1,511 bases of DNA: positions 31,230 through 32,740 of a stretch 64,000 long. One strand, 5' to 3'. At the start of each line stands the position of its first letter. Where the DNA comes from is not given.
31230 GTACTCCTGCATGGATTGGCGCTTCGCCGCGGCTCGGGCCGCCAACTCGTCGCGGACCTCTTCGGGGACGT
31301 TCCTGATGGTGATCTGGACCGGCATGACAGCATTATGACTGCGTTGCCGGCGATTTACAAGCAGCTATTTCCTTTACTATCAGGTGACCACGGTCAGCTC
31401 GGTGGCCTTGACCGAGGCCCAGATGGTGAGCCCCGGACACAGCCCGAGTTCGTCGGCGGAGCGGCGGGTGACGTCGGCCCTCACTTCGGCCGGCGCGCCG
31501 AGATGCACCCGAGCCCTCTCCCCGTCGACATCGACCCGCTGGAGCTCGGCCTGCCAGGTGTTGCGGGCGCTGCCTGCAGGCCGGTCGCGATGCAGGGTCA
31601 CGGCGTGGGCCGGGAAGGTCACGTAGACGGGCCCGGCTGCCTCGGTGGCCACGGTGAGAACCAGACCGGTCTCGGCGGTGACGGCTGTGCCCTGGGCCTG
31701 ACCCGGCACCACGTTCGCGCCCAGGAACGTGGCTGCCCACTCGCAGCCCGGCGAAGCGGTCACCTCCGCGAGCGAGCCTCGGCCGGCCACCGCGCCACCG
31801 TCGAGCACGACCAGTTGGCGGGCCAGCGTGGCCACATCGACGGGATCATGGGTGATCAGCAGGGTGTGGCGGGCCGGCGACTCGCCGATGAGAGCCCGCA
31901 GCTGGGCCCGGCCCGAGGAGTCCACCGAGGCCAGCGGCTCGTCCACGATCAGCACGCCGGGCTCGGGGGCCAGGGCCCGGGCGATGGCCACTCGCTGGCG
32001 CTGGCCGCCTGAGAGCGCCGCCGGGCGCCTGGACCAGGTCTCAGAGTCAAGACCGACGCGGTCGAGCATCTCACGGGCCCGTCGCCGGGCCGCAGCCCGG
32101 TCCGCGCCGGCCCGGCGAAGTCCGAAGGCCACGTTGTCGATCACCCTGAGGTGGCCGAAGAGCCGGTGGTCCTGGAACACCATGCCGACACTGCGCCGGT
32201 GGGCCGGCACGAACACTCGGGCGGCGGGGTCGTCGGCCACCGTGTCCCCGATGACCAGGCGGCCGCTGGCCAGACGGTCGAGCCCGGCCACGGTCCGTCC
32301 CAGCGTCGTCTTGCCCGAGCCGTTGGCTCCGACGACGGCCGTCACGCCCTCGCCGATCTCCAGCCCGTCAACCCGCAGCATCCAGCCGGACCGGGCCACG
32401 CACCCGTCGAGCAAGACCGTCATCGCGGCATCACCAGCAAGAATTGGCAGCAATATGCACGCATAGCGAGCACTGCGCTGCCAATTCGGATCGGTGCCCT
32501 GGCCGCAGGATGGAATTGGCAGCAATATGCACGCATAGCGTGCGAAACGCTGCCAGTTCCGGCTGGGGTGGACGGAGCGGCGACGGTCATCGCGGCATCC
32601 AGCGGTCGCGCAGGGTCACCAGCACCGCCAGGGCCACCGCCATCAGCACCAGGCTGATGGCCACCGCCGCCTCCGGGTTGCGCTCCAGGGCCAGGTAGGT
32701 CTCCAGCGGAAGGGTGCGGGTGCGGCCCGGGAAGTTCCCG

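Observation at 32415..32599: modB-modC ATGA junction duplicated 167 bp apart, with two 72-bp hairpin units in between and one open relay ORF across the whole insert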

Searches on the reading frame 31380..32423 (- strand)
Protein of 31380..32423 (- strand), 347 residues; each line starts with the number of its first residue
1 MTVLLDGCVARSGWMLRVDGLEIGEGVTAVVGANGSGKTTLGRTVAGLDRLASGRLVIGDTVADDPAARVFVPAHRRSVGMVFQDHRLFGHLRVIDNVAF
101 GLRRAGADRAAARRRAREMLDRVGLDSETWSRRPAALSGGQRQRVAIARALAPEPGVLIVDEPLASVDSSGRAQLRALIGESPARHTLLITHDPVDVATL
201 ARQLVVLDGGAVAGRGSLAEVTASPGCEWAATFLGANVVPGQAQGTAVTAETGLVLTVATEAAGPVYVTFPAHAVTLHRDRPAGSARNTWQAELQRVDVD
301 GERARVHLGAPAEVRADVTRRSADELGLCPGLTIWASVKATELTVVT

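Call 11: search_protein_families(library=ncbifam, proteins=[window:31380-32423:-], max_evalue=0.001)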
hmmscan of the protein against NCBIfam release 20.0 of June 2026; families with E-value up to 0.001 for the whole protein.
window:31380-32423:- (347 aa): 181 families (the best 25 are shown)
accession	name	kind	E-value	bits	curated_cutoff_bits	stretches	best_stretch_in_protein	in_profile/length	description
TIGR02142.1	modC_ABC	equivalog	2e-61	208.2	285.05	1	15-343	13-352/353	molybdenum ABC transporter ATP-binding protein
TIGR03265.1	PhnT2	equivalog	9.9e-52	176.3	457.7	1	27-344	32-350/353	putative 2-aminoethylphosphonate ABC transporter ATP-binding protein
NF040840.2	tungstate_WtpC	equivalog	5.4e-50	170.6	440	1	29-345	30-346/347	tungstate ABC transporter ATP-binding protein WtpC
NF040933.2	ABC_arch_GlcV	equivalog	6.2e-50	170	450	1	23-275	29-286/357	glucose ABC transporter ATP-binding protein GlcV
TIGR03258.1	PhnT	equivalog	5.5e-48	163.8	499.15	1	20-258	28-263/359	2-aminoethylphosphonate ABC transport system ATP-binding subunit PhnT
NF008233.0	PRK11000.1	equivalog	1.1e-47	162.6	568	1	21-237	24-237/369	maltose/maltodextrin ABC transporter ATP-binding protein MalK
TIGR01187.1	potA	subfamily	1.5e-47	162.3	355.6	1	31-237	2-204/325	polyamine ABC transporter ATP-binding protein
NF008653.0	PRK11650.1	subfamily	3.9e-47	161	432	1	23-262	27-266/357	sn-glycerol-3-phosphate ABC transporter ATP-binding protein UgpC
NF008355.0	PRK11144.1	equivalog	1.2e-45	156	434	1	24-344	23-351/353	molybdenum ABC transporter ATP-binding protein ModC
TIGR00968.1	3a0106s01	subfamily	1.3e-45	155.8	342.75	1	21-237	21-234/237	sulfate ABC transporter ATP-binding protein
TIGR04521.1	ECF_ATPase_2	equivalog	4.8e-44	150.5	330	1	27-221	33-232/279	energy-coupling factor transporter ATPase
NF006987.0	PRK09452.1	equivalog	3.2e-40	138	482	1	24-240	43-255/378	spermidine/putrescine ABC transporter ATP-binding protein PotA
NF008105.0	PRK10851.1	equivalog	6.2e-40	137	502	1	27-278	30-283/362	sulfate/thiosulfate ABC transporter ATP-binding protein CysA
NF043075.1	MMSYN1_0197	equivalog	6.9e-39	133.7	550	1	28-239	31-239/341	spermidine/putrescine ABC transporter ATP-binding protein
NF010155.0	PRK13634.1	equivalog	9.9e-38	130.1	413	1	26-224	34-236/290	energy-coupling factor ABC transporter ATP-binding protein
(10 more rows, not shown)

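Call 28: find_homologous_proteins(query=window:31380-32423:-, max_evalue=1e-60)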
Query window:31380-32423:- (347 aa): 1233 proteins with E <= 1e-60 among 8000 candidates; the best 120 are listed.
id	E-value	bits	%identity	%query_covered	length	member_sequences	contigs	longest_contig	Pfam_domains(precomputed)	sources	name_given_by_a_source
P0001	2.8e-217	738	100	100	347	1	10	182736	PF03459.24,PF00005.34,PF13304.13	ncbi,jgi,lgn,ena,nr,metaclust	ncbi:MAG: ABC transporter ATP-binding protein [Acidimicrobiaceae bacterium]|nr:ABC transporter ATP-b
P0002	5.2e-216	734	99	100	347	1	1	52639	PF03459.24,PF00005.34,PF13304.13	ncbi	-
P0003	1.3e-192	657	90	100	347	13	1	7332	PF03459.24,PF00005.34,PF13304.13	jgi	-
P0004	5.5e-190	649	88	100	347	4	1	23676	PF03459.24,PF00005.34,PF13304.13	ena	-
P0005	1.1e-184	631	86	100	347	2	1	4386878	PF03459.24,PF00005.34,PF02463.26,PF13304.13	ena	-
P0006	6.2e-182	622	85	100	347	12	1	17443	PF03459.24,PF00005.34,PF13304.13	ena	-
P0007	8.0e-182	622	86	100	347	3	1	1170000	PF03459.24,PF00005.34,PF13304.13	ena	-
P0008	8.6e-182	622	84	100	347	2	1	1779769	PF03459.24,PF00005.34,PF02463.26,PF13304.13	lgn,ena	-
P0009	2.6e-181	620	85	100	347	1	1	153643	PF03459.24,PF00005.34,PF13304.13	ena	-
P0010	2.9e-181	620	84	100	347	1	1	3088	PF03459.24,PF00005.34,PF13304.13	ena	-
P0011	4.0e-181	620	84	100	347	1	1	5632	PF03459.24,PF00005.34,PF13304.13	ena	-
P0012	4.6e-181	619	84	100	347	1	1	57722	PF03459.24,PF00005.34,PF02463.26,PF13304.13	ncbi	-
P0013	5.2e-181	619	85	100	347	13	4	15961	PF03459.24,PF00005.34,PF13304.13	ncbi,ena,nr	ncbi:MAG: ABC transporter ATP-binding protein [Acidimicrobiaceae bacterium]|nr:ABC transporter ATP-b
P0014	1.7e-180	617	85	100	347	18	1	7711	PF03459.24,PF00005.34,PF13304.13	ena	-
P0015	1.8e-180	617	83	100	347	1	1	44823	PF03459.24,PF00005.34,PF13304.13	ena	-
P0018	7.7e-180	615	83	100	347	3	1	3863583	PF03459.24,PF00005.34,PF13304.13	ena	-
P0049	2.7e-176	604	82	100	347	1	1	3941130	PF03459.24,PF00005.34,PF13304.13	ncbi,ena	-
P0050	3.3e-176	603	82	100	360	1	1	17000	PF03459.24,PF00005.34,PF13304.13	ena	-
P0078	1.4e-172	591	82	100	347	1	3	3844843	PF03459.24,PF00005.34,PF13304.13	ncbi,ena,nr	ncbi:MAG: ABC transporter ATP-binding protein [Acidimicrobiaceae bacterium]|nr:ABC transporter ATP-b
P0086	2.0e-169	581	78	100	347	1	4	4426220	PF03459.24,PF00005.34,PF13304.13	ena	-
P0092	8.6e-162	556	77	100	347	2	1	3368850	PF03459.24,PF00005.34,PF02463.26,PF13304.13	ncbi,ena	-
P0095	1.2e-154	533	73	100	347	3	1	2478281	PF03459.24,PF00005.34,PF02463.26,PF13304.13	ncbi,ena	-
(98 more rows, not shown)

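Call 29: find_encoding_contigs(protein=P0001, flank=1500, max_places=3)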
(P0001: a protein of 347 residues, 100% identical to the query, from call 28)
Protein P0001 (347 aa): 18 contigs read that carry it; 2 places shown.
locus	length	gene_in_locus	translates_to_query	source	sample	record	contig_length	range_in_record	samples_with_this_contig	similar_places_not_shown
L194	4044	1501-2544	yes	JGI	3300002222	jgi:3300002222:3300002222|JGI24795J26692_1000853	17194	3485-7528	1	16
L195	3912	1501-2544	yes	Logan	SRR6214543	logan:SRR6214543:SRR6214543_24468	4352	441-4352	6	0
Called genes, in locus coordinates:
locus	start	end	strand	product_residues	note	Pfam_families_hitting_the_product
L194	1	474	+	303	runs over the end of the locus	PF13531:SBP_bac_11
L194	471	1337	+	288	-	PF00528:BPD_transp_1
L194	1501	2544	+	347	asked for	PF00005:ABC_tran, PF13304:AAA_21 (faint), PF03459:TOBE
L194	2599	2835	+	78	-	PF22513:FitA-like_RHH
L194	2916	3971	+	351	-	PF26233:NicX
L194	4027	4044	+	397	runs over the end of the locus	PF01546:Peptidase_M20, PF07687:M20_dimer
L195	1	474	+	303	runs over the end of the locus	PF13531:SBP_bac_11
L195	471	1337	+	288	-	PF00528:BPD_transp_1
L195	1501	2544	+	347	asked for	PF00005:ABC_tran, PF13304:AAA_21 (faint), PF03459:TOBE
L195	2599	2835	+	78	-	PF22513:FitA-like_RHH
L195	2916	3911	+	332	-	?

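Call 30: find_encoding_contigs(protein=P0003, flank=1500, max_places=2)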
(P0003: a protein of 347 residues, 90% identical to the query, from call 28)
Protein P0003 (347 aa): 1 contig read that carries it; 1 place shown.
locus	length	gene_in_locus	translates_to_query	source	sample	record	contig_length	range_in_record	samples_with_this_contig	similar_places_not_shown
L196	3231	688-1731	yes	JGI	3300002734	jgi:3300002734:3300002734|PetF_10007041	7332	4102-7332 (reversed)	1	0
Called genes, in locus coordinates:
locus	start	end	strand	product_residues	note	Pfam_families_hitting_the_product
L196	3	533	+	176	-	PF00528:BPD_transp_1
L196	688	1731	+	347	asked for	PF00005:ABC_tran, PF13304:AAA_21 (faint), PF03459:TOBE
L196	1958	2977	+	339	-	PF26233:NicX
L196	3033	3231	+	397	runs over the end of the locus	PF01546:Peptidase_M20, PF07687:M20_dimer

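Call 31: find_encoding_contigs(protein=P0005, flank=1500, max_places=2)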
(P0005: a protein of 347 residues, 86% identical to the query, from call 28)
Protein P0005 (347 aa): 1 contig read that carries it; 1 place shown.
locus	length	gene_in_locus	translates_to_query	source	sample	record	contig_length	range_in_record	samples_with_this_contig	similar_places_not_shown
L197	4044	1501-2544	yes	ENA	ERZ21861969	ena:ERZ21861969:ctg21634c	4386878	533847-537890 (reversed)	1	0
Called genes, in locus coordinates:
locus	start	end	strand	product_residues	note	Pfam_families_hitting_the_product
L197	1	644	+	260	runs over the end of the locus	PF13531:SBP_bac_11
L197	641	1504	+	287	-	PF00528:BPD_transp_1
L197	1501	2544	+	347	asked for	PF00005:ABC_tran, PF02463:SMC_N (faint), PF13304:AAA_21 (faint), PF03459:TOBE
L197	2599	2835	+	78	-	PF22513:FitA-like_RHH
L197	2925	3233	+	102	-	PF01850:PIN (weak)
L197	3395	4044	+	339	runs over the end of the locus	PF26233:NicX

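Call 32: find_encoding_contigs(protein=P0049, flank=1500, max_places=2)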
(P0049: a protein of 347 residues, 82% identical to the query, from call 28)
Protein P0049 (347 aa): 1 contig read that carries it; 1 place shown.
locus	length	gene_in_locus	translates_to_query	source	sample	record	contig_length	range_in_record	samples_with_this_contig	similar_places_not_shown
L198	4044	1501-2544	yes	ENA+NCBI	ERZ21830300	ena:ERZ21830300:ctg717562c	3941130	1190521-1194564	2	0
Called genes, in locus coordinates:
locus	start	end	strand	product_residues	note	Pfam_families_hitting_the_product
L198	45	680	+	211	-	PF13531:SBP_bac_11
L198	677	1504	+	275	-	PF00528:BPD_transp_1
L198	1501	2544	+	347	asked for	PF00005:ABC_tran, PF13304:AAA_21 (faint), PF03459:TOBE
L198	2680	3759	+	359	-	PF26233:NicX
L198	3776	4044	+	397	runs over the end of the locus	PF01546:Peptidase_M20, PF07687:M20_dimer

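Call 33: find_encoding_contigs(protein=P0092, flank=1500, max_places=2)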
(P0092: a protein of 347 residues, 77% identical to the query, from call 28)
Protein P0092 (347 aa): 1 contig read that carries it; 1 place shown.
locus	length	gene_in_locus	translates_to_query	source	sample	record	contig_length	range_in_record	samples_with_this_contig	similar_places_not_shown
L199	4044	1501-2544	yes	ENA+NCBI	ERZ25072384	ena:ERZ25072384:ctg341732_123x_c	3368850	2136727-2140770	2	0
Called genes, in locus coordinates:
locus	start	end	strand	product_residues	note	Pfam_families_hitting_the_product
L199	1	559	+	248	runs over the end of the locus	PF13531:SBP_bac_11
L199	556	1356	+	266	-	PF00528:BPD_transp_1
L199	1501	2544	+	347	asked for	PF00005:ABC_tran, PF02463:SMC_N (faint), PF13304:AAA_21 (faint), PF03459:TOBE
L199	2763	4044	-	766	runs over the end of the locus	PF00930:DPPIV_N, PF02129:Peptidase_S15 (weak), PF01738:DLH (faint), PF00326:Peptidase_S9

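Call 34: find_encoding_contigs(protein=P0004, flank=1500, max_places=1)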
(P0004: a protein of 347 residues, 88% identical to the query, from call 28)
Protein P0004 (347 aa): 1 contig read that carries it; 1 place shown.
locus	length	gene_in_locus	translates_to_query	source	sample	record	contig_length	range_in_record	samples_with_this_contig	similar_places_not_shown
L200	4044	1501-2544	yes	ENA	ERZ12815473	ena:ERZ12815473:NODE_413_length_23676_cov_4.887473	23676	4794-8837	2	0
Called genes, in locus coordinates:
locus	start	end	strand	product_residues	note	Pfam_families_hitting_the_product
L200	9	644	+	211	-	PF13531:SBP_bac_11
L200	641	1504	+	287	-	PF00528:BPD_transp_1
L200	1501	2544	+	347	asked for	PF00005:ABC_tran, PF13304:AAA_21 (faint), PF03459:TOBE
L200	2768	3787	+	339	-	PF26233:NicX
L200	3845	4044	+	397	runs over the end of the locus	PF01546:Peptidase_M20, PF07687:M20_dimer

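Call 35: find_encoding_contigs(protein=P0018, flank=1500, max_places=1)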
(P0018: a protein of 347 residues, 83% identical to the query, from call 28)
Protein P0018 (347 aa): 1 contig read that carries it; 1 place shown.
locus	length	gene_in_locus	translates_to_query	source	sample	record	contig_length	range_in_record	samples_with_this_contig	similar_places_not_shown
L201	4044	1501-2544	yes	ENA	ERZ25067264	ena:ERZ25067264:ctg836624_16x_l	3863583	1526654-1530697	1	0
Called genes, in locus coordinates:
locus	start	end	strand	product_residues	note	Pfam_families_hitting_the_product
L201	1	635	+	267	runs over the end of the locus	PF13531:SBP_bac_11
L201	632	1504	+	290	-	PF00528:BPD_transp_1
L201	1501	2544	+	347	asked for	PF00005:ABC_tran, PF13304:AAA_21 (faint), PF03459:TOBE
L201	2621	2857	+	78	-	PF22513:FitA-like_RHH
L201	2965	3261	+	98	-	PF01850:PIN (weak)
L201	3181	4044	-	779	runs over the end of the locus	-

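Call 36: find_encoding_contigs(protein=P0078, flank=1500, max_places=1)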
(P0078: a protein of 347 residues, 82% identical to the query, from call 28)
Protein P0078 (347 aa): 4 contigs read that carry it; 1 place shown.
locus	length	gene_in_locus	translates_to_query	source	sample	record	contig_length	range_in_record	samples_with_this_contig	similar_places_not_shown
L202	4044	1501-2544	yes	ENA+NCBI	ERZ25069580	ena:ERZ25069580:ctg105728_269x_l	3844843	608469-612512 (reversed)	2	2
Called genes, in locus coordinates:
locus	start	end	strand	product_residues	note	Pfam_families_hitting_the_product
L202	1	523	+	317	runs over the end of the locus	PF13531:SBP_bac_11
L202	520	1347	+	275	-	PF00528:BPD_transp_1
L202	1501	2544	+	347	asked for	PF00005:ABC_tran, PF13304:AAA_21 (faint), PF03459:TOBE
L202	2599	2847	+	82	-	PF22513:FitA-like_RHH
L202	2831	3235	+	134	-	PF01850:PIN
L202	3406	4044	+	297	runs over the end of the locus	PF04116:FA_hydroxylase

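Call 37: find_encoding_contigs(protein=P0086, flank=1500, max_places=1)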
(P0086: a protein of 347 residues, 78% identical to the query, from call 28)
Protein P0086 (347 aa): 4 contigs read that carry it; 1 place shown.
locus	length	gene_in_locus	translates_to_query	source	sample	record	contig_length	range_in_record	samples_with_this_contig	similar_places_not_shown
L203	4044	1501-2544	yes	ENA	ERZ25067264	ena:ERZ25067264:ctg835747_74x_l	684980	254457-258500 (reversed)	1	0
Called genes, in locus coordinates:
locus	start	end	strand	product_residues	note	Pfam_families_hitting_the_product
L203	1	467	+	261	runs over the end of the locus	PF13531:SBP_bac_11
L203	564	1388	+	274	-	PF00528:BPD_transp_1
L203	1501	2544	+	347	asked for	PF00005:ABC_tran, PF13304:AAA_21 (faint), PF03459:TOBE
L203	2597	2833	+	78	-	PF22513:FitA-like_RHH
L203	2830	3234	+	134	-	PF01850:PIN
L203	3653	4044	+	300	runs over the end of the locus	PF04116:FA_hydroxylase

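Call 38: find_encoding_contigs(protein=P0095, flank=1500, max_places=1)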
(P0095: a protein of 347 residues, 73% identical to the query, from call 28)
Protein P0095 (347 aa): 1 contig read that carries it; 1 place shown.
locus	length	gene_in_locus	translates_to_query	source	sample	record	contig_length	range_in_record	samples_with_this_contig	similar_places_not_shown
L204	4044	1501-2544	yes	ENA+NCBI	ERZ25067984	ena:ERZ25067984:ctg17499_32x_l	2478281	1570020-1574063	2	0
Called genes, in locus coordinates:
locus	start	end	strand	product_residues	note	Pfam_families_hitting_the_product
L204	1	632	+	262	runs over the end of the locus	PF13531:SBP_bac_11, PF01547:SBP_bac_1 (faint)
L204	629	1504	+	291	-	PF00528:BPD_transp_1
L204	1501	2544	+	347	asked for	PF00005:ABC_tran, PF02463:SMC_N (faint), PF13304:AAA_21 (faint), PF03459:TOBE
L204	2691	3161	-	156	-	PF00210:Ferritin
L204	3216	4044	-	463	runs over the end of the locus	PF00890:FAD_binding_2 (weak), PF01266:DAO, PF01593:Amino_oxidase, PF03486:HI0933_like (weak), PF12831:FAD_oxidored, PF13450:NAD_binding_8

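Call 74: find_encoding_contigs(protein=P0050, flank=1500, max_places=1)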
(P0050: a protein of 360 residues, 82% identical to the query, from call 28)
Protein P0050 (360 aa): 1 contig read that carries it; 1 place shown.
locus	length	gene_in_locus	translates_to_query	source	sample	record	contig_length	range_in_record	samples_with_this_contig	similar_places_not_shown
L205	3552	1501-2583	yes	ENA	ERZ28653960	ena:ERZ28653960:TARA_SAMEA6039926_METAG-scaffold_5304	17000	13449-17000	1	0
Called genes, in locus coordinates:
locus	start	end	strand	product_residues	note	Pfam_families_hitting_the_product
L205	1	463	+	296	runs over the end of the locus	PF13531:SBP_bac_11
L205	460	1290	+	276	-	PF00528:BPD_transp_1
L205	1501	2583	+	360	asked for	PF00005:ABC_tran, PF13304:AAA_21 (faint), PF03459:TOBE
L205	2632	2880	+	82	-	PF22513:FitA-like_RHH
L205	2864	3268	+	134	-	PF01850:PIN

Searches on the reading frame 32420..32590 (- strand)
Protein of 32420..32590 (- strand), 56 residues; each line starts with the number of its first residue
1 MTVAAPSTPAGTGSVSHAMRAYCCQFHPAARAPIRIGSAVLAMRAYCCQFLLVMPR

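Call 11: search_protein_families(library=ncbifam, proteins=[window:32420-32590:-], max_evalue=0.001)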
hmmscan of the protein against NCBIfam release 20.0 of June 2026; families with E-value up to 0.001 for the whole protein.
window:32420-32590:- (56 aa): 0 families

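Call 90: search_protein_families(library=pfam, proteins=[window:32420-32590:-], max_evalue=0.01)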
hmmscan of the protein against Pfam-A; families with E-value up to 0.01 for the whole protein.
window:32420-32590:- (56 aa): 0 families
